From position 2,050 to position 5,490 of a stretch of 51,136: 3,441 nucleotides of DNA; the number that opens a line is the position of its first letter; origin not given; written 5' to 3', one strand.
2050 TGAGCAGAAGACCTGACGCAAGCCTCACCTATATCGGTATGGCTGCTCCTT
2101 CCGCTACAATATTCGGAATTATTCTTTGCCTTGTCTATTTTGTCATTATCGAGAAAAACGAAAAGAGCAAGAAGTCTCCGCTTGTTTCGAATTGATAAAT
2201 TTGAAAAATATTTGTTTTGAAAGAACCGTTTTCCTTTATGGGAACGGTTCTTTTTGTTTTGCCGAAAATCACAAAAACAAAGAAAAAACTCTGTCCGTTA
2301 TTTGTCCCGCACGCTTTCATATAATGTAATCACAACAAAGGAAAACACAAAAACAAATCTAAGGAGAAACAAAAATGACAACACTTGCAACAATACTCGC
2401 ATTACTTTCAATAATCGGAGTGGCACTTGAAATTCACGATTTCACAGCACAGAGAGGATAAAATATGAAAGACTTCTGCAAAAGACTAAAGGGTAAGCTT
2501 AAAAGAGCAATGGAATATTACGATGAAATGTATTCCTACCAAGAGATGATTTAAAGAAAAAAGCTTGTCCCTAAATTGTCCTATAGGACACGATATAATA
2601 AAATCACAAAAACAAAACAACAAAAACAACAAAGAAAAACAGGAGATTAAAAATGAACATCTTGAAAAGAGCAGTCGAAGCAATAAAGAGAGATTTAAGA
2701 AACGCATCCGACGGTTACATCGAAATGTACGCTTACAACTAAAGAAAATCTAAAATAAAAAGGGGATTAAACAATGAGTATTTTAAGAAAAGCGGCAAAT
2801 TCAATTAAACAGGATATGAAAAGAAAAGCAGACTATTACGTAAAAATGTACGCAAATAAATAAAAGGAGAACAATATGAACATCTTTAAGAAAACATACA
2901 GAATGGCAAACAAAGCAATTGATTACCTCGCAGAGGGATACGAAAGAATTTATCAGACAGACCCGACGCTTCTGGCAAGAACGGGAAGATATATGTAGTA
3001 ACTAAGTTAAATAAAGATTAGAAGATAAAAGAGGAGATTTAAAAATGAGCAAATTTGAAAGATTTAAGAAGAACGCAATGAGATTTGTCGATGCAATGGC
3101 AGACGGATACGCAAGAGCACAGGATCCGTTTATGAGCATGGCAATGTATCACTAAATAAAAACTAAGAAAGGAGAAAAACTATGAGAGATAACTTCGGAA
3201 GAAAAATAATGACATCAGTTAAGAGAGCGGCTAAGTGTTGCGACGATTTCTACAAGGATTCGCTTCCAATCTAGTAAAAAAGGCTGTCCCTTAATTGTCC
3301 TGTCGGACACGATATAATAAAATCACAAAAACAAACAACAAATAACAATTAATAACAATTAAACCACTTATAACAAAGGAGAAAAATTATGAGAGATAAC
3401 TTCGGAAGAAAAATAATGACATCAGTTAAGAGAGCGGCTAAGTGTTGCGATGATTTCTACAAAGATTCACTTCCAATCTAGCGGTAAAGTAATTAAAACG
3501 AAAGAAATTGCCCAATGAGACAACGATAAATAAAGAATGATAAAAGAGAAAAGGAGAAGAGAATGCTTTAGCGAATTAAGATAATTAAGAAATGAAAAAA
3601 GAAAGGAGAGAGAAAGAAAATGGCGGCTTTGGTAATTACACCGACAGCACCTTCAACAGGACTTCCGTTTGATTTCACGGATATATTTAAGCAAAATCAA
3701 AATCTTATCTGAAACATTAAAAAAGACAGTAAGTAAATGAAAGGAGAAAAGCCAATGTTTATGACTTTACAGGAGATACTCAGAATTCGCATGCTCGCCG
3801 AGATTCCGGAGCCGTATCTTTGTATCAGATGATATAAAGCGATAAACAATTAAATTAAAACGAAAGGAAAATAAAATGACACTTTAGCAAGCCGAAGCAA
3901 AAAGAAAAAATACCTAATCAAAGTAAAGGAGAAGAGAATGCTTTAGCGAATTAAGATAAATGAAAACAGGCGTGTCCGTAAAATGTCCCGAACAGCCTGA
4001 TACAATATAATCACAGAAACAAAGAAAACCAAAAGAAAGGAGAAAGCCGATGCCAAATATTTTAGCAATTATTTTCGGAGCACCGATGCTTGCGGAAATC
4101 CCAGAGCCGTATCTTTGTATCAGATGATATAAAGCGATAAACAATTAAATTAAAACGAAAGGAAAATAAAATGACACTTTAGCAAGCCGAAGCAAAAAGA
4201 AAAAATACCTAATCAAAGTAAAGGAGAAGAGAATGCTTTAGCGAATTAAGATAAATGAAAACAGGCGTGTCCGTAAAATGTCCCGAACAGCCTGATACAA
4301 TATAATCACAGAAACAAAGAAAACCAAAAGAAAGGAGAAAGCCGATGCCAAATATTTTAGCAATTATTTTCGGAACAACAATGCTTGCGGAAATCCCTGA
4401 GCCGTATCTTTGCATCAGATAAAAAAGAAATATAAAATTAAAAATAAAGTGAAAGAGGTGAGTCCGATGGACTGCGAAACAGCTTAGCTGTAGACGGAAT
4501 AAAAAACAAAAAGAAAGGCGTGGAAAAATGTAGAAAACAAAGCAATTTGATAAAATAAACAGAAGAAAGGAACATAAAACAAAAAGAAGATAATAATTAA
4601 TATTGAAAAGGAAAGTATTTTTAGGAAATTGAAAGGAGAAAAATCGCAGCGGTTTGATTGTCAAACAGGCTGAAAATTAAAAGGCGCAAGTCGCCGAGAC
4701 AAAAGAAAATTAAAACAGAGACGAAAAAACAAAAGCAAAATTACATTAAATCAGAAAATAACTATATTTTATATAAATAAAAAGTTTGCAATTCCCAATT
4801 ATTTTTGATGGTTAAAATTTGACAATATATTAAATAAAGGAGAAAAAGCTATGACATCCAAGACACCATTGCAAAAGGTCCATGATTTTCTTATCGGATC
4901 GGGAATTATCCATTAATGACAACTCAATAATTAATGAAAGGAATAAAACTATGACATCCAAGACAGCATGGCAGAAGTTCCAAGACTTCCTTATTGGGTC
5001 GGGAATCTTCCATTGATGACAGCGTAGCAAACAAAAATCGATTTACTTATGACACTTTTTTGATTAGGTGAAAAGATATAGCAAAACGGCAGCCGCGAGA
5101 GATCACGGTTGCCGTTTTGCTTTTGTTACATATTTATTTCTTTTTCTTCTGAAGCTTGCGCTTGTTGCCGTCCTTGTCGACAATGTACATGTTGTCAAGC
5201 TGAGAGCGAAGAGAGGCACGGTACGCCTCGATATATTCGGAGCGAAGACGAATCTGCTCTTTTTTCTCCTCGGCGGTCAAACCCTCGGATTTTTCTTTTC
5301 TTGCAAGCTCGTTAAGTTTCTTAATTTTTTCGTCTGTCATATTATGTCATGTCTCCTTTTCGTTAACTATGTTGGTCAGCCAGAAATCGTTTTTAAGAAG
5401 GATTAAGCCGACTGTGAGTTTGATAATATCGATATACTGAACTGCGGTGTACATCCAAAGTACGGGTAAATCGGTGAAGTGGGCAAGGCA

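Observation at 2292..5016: Micropeptide island: at least 14 SD-led micro-ORFs (21-40 codons) in about five families, invisible to standard gene calling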

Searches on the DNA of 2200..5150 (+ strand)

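Call 66: search_rna_families(source=window, start=2200, end=5150, threshold=evalue, max_evalue=1)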
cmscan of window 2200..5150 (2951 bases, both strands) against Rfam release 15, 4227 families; matches with E-value up to 1: 3.
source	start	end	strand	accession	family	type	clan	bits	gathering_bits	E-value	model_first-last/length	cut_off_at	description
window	2200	2265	+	RF00557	L10_leader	Cis-reg; leader;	-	22.5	44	0.9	70-138/138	5'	Ribosomal protein L10 leader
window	3453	3517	-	RF02125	JPX_2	Gene; lncRNA;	-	22.2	48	0.18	1-69/69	no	JPX transcript, XIST activator conserved region 2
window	2200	2328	-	RF02590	Spy1186876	Gene; sRNA;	-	18.4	208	0.51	1-202/243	3'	S. pyogenes small RNA 1186876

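Call 71: search_dna_similar(query=window:2256-5130:+, collection=plasmids, mode=distant, max_rows=5)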
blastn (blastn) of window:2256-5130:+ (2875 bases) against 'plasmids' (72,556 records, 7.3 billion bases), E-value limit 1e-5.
No match.

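Call 72: search_dna_similar(query=window:2256-5130:+, collection=phages, mode=distant, max_rows=5)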
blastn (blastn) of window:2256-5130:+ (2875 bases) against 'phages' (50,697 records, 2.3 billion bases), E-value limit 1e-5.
No match.

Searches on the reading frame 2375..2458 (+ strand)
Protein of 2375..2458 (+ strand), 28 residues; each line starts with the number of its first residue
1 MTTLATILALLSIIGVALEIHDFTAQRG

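Call 32: search_protein_families(library=ncbifam, proteins=[window:2375-2458:+], max_evalue=1)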
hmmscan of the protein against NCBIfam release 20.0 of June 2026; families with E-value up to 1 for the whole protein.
seq(28 aa): 0 families

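Call 33: search_protein_families(library=pfam, proteins=[window:2375-2458:+], max_evalue=1)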
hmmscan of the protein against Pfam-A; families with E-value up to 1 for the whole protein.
seq(28 aa): 0 families

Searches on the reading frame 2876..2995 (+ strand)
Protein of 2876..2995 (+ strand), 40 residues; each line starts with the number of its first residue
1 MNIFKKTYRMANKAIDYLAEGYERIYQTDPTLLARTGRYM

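Call 28: find_homologous_proteins(query=A1, max_evalue=0.1)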
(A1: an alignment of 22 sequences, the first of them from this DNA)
Query A1 (22 sequences) (40 aa, profile of the alignment): 15 proteins with E <= 0.1 among 19 candidates.
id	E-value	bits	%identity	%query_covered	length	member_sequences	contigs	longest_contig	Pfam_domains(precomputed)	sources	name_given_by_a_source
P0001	1.0e-9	56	27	65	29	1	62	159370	-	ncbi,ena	-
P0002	1.5e-9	55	27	65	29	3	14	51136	-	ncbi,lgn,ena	-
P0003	7.5e-9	53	-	-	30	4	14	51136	-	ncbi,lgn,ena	-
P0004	5.9e-8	50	-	-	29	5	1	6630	-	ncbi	-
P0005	6.8e-8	50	-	-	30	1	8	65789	-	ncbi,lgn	-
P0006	7.0e-8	50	-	-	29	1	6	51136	-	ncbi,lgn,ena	-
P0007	7.3e-8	50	100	100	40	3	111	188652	-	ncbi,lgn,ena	-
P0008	7.8e-8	50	-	-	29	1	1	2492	-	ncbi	-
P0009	1.1e-7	49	-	-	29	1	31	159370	-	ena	-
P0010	1.9e-7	49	31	65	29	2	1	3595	-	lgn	-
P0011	9.8e-7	46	-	-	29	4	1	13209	-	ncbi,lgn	-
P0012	3.0e-5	42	-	-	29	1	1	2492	-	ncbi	-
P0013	7.5e-5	40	31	80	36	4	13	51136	-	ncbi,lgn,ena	-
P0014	2.9e-4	39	-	-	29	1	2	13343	-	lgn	-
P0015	1.9e-3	36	33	83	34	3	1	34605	-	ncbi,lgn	-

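Call 29: find_encoding_contigs(protein=P0007, flank=10000, max_places=10)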
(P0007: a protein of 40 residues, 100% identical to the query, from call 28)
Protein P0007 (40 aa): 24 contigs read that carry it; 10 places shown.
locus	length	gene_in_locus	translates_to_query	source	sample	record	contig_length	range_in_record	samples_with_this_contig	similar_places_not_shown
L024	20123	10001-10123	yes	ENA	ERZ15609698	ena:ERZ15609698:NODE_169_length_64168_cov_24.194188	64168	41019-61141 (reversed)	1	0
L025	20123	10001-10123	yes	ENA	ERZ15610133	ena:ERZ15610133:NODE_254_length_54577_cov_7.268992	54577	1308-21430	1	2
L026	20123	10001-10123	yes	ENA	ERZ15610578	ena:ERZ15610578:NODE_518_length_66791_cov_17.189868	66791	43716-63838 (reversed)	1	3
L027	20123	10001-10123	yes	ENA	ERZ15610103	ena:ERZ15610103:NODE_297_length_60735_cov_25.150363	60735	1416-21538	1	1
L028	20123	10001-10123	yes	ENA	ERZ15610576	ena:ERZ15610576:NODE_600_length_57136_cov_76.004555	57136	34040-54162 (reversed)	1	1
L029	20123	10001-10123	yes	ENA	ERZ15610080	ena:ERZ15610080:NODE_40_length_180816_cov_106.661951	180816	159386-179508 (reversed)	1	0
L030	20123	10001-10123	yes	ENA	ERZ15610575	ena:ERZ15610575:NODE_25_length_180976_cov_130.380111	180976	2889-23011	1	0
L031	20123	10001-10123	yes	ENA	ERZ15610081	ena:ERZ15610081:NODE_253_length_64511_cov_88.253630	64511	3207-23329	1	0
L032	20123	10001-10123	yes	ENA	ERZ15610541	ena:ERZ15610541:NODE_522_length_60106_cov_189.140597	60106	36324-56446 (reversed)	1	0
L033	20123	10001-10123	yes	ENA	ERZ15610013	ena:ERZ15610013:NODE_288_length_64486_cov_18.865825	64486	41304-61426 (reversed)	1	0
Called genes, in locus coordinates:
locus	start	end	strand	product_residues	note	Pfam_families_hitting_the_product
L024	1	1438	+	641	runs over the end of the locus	PF00122:E1-E2_ATPase, PF00702:Hydrolase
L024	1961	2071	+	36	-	-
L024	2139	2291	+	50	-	-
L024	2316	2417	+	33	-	-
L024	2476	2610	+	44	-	-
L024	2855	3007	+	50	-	-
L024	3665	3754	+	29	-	-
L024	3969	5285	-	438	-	-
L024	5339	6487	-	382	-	PF05816:TelA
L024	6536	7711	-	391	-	PF10112:Halogen_Hydrol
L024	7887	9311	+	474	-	PF01554:MatE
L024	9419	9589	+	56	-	-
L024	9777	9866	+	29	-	-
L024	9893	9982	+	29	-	-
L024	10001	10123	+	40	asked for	-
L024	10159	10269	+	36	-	-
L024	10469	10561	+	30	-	-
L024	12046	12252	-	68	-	PF05979:DUF896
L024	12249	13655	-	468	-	PF01554:MatE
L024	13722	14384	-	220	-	PF00702:Hydrolase, PF12710:HAD (faint), PF13419:HAD_2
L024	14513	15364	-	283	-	-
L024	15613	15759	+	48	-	-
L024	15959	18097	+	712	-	-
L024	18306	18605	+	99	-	-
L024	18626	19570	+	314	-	PF03547:Mem_trans, PF01758:SBF (weak)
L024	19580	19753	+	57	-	PF11213:DUF3006 (weak)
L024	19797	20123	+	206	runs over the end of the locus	PF00834:Ribul_P_3_epim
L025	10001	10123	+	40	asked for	-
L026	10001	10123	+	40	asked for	-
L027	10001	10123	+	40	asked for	-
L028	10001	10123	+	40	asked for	-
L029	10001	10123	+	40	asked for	-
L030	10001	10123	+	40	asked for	-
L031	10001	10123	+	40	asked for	-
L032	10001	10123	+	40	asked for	-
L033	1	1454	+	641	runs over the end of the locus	PF00122:E1-E2_ATPase, PF00702:Hydrolase, PF08282:Hydrolase_3 (weak)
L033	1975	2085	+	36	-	-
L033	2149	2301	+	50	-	-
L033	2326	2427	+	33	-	-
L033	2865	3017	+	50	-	-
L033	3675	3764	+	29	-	-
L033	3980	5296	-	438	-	-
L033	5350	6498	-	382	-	PF05816:TelA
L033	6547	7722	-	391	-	PF10112:Halogen_Hydrol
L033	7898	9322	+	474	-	PF01554:MatE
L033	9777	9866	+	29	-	-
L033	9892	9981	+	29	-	-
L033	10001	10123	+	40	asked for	-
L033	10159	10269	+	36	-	-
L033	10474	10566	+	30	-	-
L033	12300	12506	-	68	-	PF05979:DUF896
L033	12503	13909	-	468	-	PF01554:MatE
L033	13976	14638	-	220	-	PF00702:Hydrolase, PF12710:HAD (faint), PF13419:HAD_2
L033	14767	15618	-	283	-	-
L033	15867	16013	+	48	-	-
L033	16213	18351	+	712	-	-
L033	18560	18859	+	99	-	-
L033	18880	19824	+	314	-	PF03547:Mem_trans, PF01758:SBF (weak)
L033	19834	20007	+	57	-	PF11213:DUF3006 (weak)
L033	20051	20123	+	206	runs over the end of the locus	PF00834:Ribul_P_3_epim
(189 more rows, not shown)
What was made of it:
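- Checked: Micro-ORFs of 29 aa or more are present as predicted proteins in NCBI, ENA and Logan (calls 28, 29).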

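Call 32: search_protein_families(library=ncbifam, proteins=[window:2876-2995:+], max_evalue=1)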
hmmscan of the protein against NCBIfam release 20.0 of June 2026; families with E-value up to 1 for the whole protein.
seq(40 aa): 0 families

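Call 33: search_protein_families(library=pfam, proteins=[window:2876-2995:+], max_evalue=1)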
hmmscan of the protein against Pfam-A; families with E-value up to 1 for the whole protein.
seq(40 aa): 0 families

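Call 44: predict_structure(alignment_id=A2)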
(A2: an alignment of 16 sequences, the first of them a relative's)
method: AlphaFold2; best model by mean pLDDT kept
length: 40 residues; sequences in the alignment: 16
mean_pLDDT: 68.9   pTM: 0.34
mean pLDDT of the five models: 68.9, 67.9, 64.4, 62.8, 61.5
residues with pLDDT >= 90: 0; 70-90: 20; 50-70: 18; < 50: 2
segments of 3 or more residues with pLDDT < 50: none
pLDDT, mean of each block of 10 residues (from residue 1): 75 81 65 55
secondary structure, 60 per line:
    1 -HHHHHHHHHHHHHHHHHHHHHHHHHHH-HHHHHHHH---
elements in order: H2-28 H30-37

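Call 46: search_protein_representatives(alignment_id=A2)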
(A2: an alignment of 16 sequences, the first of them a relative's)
Query: 16 sequences, 29 profile positions. Proteins with E-value up to 0.001 (for the whole library): 8; up to 1e-10: 1; up to 1e-30: 0. The best 8 are listed.
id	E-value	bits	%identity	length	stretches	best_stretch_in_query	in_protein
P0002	4.7e-11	58.8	-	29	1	1-29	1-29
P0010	4.0e-10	55.8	-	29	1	1-29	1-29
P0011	3.1e-08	49.8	-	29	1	1-29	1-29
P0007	9.7e-08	48.2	-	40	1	1-29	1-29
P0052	2.0e-07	47.2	-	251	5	7-24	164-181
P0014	2.0e-05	40.7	-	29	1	1-29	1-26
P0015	4.7e-05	39.6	-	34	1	1-29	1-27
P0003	8.2e-05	38.8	-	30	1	1-24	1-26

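Call 76: search_solved_structures(query=A2, max_evalue=10)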
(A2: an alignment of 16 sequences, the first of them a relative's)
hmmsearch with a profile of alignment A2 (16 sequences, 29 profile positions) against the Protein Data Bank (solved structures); distinct sequences matched with E-value up to 10: 3.
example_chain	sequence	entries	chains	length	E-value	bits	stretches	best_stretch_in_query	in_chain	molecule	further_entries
3ns4_A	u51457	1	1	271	0.4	14.2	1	6-27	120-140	Vacuolar protein sorting-associated protein 53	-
2fcg_F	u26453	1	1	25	0.79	13.2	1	4-17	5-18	Antibacterial protein FALL-39, core peptide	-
2k6o_A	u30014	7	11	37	2.6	11.6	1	4-17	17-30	Cathelicidin antimicrobial peptide | Antibacterial peptide LL-37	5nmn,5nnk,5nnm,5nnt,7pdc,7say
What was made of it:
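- There is no sequence similarity to any bacteriocin or PSM family (calls 32, 33, 46, 76).
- Tried and rejected: It is not significant (E 0.8-2.6; call 76).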

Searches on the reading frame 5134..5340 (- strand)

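Call 13: search_protein_families(library=pfam, proteins=[window:5134-5340:-])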
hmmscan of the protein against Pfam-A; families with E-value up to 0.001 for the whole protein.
window:5134-5340:- (68 aa): 1 family
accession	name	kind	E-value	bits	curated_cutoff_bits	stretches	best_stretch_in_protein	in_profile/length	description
PF05979.17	DUF896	-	8e-22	77.3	24.2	1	4-63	1-60/64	Bacterial protein of unknown function (DUF896)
